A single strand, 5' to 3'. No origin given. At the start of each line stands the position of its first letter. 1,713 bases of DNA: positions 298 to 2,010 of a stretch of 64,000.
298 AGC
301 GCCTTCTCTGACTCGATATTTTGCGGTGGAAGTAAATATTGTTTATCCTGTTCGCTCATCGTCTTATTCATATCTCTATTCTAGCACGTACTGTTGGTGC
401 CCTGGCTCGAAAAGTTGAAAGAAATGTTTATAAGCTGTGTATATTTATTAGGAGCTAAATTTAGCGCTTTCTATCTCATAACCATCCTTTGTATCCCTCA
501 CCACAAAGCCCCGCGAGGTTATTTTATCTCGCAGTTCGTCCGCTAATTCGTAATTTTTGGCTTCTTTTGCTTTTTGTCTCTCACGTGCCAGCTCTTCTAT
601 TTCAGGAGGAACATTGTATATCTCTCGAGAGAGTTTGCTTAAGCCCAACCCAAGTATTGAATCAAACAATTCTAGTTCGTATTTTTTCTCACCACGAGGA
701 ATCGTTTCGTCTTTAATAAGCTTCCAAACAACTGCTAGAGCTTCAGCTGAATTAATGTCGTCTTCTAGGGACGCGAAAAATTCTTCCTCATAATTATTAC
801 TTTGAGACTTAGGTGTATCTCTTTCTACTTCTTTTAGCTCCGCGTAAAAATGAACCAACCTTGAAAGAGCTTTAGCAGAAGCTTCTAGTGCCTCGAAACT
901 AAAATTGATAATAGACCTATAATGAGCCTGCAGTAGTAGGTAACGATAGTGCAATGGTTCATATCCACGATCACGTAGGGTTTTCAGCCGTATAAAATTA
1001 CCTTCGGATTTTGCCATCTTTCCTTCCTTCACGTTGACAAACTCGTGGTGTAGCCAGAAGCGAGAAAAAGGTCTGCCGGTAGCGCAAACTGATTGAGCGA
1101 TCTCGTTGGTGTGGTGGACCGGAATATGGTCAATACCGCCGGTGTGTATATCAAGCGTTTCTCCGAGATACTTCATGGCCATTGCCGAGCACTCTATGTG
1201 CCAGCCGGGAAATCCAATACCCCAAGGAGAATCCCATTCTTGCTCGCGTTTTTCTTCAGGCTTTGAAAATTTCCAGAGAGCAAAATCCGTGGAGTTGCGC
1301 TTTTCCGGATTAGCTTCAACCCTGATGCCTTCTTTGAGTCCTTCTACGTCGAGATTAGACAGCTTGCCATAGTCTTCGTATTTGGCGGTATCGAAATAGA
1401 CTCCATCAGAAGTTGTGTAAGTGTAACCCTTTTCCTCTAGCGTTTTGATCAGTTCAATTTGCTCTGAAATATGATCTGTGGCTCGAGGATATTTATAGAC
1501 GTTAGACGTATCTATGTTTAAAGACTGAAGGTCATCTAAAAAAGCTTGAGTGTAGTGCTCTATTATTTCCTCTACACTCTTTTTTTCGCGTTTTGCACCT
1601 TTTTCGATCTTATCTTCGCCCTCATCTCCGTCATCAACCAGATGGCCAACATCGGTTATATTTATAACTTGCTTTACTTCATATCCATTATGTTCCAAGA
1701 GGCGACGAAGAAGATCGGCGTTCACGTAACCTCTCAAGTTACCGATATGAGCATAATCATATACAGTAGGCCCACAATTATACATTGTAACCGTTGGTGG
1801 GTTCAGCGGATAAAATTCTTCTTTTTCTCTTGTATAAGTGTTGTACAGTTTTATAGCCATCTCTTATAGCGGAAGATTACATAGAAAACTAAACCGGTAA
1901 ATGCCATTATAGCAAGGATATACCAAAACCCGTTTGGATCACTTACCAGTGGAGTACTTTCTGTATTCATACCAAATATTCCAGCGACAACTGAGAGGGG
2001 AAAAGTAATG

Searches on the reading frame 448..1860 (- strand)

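Call 52: search_protein_families(library=ncbifam, proteins=[window:448-1860:-], max_evalue=1e-20)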
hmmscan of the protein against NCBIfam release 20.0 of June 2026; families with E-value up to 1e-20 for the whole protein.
window:448-1860:- (470 aa): 4 families
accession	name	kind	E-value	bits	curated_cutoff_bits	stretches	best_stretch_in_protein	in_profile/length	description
NF011108.0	PRK14536.1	equivalog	1.6e-159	531.8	780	1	1-460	1-484/490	cysteine--tRNA ligase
TIGR00435.1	cysS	equivalog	6.6e-137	457.4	340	1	3-463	1-463/466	cysteine--tRNA ligase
NF011107.0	PRK14534.1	equivalog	2.8e-118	396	744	1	1-463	1-478/481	cysteine--tRNA ligase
TIGR03447.1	mycothiol_MshC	equivalog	9.4e-60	202.5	485.1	1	2-391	17-391/411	cysteine--1-D-myo-inosityl 2-amino-2-deoxy-alpha-D-glucopyranoside ligase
